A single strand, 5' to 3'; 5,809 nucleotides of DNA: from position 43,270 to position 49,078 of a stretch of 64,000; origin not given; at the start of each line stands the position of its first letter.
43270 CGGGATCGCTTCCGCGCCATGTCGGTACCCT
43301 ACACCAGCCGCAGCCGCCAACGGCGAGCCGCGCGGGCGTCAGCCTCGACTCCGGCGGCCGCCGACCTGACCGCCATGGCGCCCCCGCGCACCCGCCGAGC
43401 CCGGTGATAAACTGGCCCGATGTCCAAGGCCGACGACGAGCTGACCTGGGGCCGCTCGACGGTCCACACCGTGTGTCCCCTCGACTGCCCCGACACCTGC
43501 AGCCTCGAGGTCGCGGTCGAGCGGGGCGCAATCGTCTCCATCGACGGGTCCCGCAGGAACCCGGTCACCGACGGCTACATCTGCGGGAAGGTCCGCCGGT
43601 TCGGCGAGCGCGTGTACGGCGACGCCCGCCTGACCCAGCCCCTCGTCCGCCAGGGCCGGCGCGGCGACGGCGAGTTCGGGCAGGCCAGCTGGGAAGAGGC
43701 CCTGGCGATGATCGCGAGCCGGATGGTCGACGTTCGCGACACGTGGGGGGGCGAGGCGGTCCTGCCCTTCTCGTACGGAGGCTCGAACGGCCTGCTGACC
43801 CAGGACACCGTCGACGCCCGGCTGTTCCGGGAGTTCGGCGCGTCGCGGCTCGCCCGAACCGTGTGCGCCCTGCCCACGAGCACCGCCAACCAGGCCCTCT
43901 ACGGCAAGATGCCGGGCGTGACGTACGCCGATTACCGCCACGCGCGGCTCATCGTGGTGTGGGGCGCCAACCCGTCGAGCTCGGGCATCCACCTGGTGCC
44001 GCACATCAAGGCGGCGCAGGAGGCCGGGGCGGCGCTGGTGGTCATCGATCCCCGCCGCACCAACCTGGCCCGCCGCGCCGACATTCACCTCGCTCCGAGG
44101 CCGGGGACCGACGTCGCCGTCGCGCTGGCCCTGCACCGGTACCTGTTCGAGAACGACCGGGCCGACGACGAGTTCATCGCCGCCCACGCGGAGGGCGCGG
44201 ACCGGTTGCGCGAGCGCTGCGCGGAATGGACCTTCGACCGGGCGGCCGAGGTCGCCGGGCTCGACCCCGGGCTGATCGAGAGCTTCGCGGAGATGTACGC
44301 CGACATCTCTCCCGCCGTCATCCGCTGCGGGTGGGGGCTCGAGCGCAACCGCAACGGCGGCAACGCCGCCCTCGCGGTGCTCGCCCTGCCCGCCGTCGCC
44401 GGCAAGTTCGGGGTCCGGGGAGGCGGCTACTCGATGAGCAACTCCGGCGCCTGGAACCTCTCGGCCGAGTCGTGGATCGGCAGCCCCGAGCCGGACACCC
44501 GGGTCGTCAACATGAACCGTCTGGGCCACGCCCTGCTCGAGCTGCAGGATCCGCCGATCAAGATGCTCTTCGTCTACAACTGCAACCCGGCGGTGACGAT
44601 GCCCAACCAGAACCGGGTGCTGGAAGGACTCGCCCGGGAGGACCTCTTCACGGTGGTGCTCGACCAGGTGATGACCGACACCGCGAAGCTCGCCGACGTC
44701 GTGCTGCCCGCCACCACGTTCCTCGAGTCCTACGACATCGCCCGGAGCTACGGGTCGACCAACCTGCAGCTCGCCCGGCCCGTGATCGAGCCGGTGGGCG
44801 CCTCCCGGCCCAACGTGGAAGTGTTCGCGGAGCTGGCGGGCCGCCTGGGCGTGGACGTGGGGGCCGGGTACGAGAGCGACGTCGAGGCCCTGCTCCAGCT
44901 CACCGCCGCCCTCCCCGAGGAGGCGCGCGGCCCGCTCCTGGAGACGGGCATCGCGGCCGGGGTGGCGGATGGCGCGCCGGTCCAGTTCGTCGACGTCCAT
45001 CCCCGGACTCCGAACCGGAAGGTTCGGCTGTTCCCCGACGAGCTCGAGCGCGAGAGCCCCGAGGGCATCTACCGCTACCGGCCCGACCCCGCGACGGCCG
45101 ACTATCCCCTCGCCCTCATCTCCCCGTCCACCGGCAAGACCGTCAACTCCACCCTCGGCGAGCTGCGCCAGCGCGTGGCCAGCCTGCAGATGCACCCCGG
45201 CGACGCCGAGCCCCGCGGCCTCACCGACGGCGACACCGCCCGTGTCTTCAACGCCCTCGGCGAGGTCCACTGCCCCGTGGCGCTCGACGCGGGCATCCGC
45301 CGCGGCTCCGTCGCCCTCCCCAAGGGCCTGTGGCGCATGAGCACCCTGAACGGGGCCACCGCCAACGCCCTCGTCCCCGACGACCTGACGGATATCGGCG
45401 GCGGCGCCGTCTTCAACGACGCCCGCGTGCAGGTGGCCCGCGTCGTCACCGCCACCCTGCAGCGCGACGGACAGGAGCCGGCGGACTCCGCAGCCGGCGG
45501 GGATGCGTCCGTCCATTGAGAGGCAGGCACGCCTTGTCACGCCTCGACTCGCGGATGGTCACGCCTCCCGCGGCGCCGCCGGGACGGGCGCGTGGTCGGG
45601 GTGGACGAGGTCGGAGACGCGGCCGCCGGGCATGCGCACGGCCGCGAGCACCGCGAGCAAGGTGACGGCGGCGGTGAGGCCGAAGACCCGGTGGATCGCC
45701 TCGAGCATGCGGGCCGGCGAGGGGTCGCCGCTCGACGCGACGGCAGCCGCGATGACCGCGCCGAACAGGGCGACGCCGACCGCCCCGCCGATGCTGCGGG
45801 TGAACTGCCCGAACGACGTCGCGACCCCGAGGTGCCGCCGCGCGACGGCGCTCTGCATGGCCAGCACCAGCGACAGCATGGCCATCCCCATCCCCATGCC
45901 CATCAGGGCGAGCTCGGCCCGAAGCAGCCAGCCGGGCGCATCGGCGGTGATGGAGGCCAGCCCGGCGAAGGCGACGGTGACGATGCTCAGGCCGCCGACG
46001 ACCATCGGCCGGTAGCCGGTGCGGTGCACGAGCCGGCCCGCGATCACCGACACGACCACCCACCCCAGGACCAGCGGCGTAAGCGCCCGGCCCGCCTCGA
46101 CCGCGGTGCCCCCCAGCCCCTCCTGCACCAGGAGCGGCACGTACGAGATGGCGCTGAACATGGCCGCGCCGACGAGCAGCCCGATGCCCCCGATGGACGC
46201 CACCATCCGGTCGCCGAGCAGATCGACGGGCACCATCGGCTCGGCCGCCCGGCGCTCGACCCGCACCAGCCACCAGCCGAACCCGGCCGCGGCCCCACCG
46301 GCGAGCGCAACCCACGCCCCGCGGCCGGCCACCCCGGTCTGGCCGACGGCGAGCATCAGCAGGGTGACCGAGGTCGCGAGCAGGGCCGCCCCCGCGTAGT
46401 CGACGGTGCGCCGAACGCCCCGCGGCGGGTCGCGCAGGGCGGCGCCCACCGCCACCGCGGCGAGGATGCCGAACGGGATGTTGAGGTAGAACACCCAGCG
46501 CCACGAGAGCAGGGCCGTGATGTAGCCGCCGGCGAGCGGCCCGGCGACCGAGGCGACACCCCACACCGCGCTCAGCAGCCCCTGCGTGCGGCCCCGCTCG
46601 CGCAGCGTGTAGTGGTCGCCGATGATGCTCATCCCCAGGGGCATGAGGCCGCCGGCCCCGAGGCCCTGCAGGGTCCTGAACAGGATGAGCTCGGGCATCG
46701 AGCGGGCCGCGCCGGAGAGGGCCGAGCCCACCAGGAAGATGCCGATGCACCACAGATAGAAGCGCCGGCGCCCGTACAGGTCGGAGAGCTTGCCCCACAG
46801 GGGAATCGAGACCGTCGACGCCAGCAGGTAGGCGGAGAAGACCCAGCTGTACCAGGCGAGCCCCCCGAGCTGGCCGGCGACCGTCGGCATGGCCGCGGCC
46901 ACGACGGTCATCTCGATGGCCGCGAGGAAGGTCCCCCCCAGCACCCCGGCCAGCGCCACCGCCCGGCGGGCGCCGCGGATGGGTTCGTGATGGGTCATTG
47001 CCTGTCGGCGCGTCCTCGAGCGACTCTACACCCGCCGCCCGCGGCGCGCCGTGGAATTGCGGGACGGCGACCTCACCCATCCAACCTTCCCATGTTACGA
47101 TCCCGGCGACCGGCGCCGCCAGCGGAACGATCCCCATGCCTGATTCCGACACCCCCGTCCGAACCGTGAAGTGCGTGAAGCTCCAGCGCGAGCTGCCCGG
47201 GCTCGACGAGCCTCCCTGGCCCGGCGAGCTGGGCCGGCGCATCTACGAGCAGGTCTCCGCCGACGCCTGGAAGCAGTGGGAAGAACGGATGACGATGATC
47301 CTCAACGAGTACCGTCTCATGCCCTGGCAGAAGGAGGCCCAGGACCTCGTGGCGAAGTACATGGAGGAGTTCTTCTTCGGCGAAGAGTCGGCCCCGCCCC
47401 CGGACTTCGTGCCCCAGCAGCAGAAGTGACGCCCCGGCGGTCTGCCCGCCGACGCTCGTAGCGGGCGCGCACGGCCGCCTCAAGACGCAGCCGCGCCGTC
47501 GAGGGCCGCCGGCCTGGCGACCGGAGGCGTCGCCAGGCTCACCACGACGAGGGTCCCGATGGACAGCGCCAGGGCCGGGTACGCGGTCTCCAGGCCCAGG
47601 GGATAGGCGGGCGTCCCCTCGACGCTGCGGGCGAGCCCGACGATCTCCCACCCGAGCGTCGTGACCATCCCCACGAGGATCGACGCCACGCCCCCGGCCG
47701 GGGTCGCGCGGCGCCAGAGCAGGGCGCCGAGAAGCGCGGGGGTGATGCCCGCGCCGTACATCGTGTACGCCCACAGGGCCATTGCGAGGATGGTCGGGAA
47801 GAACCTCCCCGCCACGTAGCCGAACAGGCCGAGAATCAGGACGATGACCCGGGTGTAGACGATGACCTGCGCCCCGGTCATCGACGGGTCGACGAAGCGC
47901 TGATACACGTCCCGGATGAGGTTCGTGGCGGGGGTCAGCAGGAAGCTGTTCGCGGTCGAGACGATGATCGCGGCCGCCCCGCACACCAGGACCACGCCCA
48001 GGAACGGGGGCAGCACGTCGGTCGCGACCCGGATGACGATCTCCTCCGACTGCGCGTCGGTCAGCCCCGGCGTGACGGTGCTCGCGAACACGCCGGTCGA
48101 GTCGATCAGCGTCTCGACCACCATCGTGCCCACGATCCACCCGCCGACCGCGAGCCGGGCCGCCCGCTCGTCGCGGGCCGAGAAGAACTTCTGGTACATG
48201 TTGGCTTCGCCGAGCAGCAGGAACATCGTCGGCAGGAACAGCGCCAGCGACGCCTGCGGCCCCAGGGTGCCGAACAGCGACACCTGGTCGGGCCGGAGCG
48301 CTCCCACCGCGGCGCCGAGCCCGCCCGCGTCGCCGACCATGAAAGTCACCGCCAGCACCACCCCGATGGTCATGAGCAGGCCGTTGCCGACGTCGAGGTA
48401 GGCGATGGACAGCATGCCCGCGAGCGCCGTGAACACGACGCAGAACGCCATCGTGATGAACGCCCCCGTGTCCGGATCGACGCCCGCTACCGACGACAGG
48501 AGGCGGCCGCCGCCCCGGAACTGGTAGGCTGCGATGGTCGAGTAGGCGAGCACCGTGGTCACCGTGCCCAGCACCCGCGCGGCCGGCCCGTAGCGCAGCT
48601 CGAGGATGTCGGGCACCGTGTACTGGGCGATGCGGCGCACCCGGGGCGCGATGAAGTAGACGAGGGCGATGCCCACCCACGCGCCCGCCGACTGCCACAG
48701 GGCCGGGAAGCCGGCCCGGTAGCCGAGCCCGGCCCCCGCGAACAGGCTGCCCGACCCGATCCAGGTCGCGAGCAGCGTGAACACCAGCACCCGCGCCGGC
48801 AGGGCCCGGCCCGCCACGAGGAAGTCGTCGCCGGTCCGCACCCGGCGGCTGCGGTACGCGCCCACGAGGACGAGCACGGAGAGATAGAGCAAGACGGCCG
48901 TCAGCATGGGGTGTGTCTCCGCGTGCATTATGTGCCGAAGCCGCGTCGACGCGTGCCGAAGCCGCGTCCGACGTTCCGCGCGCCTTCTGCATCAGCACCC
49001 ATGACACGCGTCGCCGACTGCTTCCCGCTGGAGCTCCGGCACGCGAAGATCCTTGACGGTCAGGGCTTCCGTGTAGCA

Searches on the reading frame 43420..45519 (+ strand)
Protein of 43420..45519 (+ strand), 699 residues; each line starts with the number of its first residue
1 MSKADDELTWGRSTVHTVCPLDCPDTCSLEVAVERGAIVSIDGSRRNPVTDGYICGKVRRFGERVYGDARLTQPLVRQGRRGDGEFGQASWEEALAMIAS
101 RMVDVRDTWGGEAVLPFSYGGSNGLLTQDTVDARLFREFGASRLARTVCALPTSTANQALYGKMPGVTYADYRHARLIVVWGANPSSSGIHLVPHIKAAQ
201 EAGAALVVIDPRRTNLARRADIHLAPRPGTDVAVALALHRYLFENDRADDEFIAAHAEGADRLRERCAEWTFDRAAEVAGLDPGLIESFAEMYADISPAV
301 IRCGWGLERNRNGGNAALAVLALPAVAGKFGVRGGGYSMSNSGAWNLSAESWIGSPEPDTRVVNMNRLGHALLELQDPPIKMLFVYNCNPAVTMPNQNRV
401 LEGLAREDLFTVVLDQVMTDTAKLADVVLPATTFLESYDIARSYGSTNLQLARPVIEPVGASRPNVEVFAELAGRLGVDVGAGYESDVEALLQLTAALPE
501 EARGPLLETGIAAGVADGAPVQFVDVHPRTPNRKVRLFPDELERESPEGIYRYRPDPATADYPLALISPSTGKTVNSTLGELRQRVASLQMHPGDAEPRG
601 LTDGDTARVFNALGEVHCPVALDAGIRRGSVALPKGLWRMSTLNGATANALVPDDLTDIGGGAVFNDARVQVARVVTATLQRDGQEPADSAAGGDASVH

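Call 87: search_protein_families(library=pfam, proteins=[window:43420-45519:+], max_evalue=0.00001)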
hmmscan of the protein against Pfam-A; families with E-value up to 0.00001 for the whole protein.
window:43420-45519:+ (699 aa): 3 families
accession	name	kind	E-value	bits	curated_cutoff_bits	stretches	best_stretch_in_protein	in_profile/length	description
PF00384.28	Molybdopterin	-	1.1e-43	150.1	24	1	70-474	1-352/353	Molybdopterin oxidoreductase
PF01568.27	Molydop_binding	-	5.6e-18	65.4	26.8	1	581-667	23-108/110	Molydopterin dinucleotide binding domain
PF04879.21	Molybdop_Fe4S4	-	2.7e-12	46.9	22.7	1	14-66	3-54/55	Molybdopterin oxidoreductase Fe4S4 domain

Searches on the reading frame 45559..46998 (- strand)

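Call 87: search_protein_families(library=pfam, proteins=[window:45559-46998:-], max_evalue=0.00001)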
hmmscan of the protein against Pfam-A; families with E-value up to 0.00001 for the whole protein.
window:45559-46998:- (479 aa): 3 families
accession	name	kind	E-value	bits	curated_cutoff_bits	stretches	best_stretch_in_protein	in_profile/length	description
PF07690.21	MFS_1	-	3.9e-54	184.3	33.4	1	20-408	2-346/347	Major Facilitator Superfamily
PF00083.30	Sugar_tr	-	3.2e-09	36.6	22.3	1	48-184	46-188/452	Sugar (and other) transporter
PF06609.19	TRI12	-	1e-07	31.3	23.2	1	31-184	61-210/599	Fungal trichothecene efflux pump (TRI12)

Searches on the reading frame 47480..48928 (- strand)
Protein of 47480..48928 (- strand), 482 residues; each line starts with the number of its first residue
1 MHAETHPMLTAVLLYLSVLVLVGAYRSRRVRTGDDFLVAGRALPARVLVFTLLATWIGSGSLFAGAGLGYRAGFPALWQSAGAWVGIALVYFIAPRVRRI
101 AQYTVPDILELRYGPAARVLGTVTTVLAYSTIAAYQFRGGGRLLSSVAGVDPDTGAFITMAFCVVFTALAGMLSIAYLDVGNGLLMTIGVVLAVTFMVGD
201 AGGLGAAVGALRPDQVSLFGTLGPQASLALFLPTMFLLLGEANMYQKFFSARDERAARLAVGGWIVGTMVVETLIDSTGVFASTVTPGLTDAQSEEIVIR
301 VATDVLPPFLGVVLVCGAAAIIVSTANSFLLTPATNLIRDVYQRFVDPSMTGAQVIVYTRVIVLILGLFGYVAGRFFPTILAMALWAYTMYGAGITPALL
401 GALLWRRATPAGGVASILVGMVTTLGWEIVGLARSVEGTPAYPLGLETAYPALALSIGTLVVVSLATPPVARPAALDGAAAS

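Call 87: search_protein_families(library=pfam, proteins=[window:47480-48928:-], max_evalue=0.00001)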
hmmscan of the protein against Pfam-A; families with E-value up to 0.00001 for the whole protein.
window:47480-48928:- (482 aa): 1 family
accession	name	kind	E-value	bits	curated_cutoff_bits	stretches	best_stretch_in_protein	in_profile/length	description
PF00474.23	SSF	-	6e-31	108.2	22.8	1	36-420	1-406/406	Sodium:solute symporter family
